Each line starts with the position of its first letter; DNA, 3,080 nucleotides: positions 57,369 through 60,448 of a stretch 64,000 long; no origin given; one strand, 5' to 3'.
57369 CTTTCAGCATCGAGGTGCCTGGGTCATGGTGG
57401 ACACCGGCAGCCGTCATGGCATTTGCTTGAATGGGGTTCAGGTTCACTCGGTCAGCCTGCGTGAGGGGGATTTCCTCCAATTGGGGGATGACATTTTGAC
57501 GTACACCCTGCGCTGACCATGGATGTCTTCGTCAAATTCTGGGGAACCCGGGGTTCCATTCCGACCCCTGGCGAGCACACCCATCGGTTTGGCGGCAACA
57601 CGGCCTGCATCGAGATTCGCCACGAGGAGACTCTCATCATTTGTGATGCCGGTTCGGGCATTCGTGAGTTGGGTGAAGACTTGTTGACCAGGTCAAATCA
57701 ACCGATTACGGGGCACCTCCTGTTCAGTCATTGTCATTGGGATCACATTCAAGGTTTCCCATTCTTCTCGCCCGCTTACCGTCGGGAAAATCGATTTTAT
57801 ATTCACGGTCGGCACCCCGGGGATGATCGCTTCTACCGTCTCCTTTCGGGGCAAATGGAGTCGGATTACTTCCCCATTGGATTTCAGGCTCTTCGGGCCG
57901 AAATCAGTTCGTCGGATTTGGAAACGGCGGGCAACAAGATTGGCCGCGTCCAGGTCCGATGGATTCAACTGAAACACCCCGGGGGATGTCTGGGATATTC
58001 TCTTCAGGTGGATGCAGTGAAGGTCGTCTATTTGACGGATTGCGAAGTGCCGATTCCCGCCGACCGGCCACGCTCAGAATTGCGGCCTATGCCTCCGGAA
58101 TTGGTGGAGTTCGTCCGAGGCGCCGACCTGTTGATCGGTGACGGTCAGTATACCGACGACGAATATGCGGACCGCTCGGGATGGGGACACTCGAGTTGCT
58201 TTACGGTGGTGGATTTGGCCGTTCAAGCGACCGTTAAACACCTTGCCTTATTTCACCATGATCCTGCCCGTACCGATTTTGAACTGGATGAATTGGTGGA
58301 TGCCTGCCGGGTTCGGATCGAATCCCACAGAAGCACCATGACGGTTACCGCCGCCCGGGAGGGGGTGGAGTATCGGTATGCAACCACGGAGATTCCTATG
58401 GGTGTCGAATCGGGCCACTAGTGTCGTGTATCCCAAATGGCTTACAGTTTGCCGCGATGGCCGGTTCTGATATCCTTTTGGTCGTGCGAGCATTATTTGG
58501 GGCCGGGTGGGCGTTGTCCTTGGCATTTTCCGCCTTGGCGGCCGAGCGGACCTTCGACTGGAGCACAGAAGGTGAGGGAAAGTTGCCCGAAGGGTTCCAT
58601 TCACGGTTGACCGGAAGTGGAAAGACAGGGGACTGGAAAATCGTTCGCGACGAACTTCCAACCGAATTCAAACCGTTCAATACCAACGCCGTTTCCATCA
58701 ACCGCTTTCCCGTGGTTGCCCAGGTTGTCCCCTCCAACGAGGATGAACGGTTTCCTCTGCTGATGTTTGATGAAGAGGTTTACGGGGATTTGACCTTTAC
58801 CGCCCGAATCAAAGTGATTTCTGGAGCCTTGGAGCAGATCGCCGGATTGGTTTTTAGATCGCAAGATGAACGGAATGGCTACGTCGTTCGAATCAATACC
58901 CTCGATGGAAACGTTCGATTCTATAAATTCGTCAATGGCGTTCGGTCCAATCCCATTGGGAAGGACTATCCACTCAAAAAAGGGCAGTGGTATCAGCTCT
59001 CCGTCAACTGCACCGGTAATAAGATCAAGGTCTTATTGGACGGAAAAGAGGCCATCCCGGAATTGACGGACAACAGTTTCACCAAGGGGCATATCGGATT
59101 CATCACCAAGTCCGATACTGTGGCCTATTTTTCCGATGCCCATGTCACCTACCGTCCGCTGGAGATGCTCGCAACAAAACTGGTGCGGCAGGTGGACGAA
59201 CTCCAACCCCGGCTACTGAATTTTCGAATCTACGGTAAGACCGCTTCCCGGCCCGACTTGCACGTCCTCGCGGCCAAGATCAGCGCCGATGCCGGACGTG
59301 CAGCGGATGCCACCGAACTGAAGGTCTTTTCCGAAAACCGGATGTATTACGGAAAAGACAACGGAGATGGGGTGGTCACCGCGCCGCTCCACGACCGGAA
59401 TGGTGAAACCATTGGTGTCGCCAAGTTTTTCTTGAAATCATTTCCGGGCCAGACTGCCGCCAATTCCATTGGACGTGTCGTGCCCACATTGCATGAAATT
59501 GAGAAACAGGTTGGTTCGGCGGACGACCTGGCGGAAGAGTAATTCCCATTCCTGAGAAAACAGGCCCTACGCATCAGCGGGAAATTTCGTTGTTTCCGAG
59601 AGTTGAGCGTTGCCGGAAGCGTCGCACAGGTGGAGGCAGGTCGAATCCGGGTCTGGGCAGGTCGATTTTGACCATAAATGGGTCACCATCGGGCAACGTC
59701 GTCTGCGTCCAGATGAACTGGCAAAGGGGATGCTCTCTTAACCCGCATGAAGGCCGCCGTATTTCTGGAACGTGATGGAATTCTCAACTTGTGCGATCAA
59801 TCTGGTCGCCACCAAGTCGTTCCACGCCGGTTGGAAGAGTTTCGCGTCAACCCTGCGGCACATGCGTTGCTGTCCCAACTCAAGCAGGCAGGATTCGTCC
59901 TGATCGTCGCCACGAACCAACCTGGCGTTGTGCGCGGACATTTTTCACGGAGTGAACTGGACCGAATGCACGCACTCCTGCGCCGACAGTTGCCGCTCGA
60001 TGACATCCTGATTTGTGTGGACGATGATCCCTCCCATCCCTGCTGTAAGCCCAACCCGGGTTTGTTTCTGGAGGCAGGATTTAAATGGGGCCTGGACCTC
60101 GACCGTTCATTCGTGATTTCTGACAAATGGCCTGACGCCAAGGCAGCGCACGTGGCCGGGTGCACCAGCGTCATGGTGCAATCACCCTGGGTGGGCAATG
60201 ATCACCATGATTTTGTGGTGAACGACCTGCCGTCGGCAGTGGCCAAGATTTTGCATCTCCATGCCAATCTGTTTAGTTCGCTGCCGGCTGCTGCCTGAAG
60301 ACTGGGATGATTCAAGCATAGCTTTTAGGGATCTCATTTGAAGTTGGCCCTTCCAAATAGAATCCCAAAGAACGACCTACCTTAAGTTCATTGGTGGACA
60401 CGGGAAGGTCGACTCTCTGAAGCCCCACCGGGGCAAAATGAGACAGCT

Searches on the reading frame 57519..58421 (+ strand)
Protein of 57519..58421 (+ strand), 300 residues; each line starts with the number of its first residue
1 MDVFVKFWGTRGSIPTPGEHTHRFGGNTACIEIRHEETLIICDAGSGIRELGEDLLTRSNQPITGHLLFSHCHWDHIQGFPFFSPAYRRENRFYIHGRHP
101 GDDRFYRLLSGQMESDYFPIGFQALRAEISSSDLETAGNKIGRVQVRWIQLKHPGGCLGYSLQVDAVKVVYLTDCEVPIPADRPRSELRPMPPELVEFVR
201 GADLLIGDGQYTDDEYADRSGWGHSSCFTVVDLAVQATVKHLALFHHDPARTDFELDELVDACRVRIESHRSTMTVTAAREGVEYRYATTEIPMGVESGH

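Call 13: search_protein_families(library=pfam, proteins=[window:57519-58421:+])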
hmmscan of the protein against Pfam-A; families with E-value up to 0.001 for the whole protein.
window:57519-58421:+ (300 aa): 2 families
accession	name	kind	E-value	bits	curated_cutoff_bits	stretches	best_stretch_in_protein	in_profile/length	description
PF12706.13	Lactamase_B_2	-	3.7e-12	46.7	27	1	40-247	3-200/200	Beta-lactamase superfamily domain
PF00753.33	Lactamase_B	-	0.00082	19.8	22.7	0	25-88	3-68/196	Metallo-beta-lactamase superfamily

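Call 52: find_homologous_proteins(query=window:57519-58421:+, max_evalue=1e-60)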
Query window:57519-58421:+ (300 aa): 2106 proteins with E <= 1e-60 among 8000 candidates; the best 120 are listed.
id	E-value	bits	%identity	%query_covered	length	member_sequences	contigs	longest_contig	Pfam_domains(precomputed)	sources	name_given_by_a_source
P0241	5.8e-196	668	93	100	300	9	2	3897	PF12706.14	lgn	-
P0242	1.4e-150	519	73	97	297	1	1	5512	PF12706.14,PF00753.34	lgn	-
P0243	3.7e-143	495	71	96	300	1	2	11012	PF12706.14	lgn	-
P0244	3.3e-141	488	69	97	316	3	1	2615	PF12706.14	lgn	-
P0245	3.0e-140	485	69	98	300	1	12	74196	PF12706.14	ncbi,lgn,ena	-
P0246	2.6e-138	479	68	97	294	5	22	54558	PF12706.14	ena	-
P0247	1.1e-122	427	65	96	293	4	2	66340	PF12706.14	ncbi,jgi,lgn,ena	jgi:phosphoribosyl 1,2-cyclic phosphodiesterase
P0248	3.1e-115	403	61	96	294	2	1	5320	PF12706.14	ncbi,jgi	-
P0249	1.4e-114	401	60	95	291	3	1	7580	PF12706.14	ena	-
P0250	2.0e-114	400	62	95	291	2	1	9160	PF12706.14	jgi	jgi:phosphoribosyl 1,2-cyclic phosphodiesterase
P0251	1.0e-113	398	60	95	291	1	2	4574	PF12706.14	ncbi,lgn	-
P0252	1.7e-113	397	60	95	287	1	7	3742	PF12706.14,PF23023.2,PF00753.34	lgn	-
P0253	2.2e-113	397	61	95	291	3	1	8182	PF12706.14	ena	-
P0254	4.5e-113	396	62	95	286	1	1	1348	PF12706.14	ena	-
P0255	1.3e-112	394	61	95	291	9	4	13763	PF12706.14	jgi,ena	-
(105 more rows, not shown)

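Call 53: find_encoding_contigs(protein=P0241, flank=1500, max_places=3)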
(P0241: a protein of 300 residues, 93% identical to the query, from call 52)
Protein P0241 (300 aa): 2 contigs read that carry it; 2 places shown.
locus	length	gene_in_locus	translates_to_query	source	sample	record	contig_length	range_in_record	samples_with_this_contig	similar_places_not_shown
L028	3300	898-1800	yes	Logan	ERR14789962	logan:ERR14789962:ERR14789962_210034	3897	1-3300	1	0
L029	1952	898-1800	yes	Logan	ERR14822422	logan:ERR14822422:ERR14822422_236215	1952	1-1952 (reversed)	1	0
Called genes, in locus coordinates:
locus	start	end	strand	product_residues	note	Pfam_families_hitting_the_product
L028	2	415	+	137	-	?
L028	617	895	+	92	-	PF16697:Yop-YscD_cpl, PF00498:FHA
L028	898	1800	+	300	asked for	PF12706:Lactamase_B_2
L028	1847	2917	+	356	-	PF06439:3keto-disac_hyd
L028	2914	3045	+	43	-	-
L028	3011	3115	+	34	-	-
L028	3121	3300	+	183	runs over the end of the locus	PF00702:Hydrolase (weak), PF13242:Hydrolase_like (weak)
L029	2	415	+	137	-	?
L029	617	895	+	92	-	PF16697:Yop-YscD_cpl, PF00498:FHA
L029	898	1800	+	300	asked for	PF12706:Lactamase_B_2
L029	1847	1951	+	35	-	?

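Call 54: find_encoding_contigs(protein=P0243, flank=1500, max_places=2)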
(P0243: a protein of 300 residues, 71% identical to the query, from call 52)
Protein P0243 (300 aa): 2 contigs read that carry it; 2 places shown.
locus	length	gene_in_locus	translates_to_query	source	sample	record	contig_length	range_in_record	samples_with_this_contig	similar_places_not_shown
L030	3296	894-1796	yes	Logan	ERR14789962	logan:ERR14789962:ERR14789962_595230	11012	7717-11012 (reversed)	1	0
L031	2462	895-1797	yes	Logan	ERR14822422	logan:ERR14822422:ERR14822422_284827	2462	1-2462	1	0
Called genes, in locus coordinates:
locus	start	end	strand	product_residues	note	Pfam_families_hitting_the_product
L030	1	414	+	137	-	?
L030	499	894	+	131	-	PF16697:Yop-YscD_cpl, PF00498:FHA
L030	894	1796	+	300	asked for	PF12706:Lactamase_B_2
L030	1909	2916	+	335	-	-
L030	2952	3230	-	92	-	-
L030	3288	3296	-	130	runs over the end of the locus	-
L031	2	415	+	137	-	?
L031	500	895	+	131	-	PF16697:Yop-YscD_cpl, PF00498:FHA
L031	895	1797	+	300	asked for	PF12706:Lactamase_B_2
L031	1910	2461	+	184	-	?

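Call 55: find_encoding_contigs(protein=P0245, flank=1500, max_places=2)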
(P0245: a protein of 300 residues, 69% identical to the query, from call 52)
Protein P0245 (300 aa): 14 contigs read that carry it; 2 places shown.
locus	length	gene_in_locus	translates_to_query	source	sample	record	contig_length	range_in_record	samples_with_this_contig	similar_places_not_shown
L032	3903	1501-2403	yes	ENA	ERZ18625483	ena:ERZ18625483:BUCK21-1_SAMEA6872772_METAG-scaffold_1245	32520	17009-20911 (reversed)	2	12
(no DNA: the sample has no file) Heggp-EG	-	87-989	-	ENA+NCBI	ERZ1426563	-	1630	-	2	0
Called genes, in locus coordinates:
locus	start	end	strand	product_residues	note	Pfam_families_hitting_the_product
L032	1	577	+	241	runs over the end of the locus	PF01746:tRNA_m1G_MT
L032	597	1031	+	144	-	PF01245:Ribosomal_L19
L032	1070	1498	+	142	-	PF16697:Yop-YscD_cpl (weak), PF00498:FHA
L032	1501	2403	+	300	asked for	PF12706:Lactamase_B_2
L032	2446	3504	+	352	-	PF06439:3keto-disac_hyd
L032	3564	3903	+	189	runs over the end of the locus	PF13242:Hydrolase_like (weak)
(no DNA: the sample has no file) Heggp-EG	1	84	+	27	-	?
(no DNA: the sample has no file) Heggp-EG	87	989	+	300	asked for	PF12706:Lactamase_B_2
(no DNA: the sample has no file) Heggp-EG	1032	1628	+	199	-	?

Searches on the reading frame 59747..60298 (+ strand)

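Call 63: search_protein_families(library=pfam, max_evalue=0.00001, proteins=[window:59747-60298:+])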
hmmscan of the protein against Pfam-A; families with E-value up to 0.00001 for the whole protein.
window:59747-60298:+ (183 aa): 2 families
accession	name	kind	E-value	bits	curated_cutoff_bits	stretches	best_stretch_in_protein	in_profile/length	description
PF13242.12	Hydrolase_like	-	7.6e-08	32.6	22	1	99-146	2-50/75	HAD-hyrolase-like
PF00702.32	Hydrolase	-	1.2e-06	29.5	26.4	1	28-138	93-191/191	haloacid dehalogenase-like hydrolase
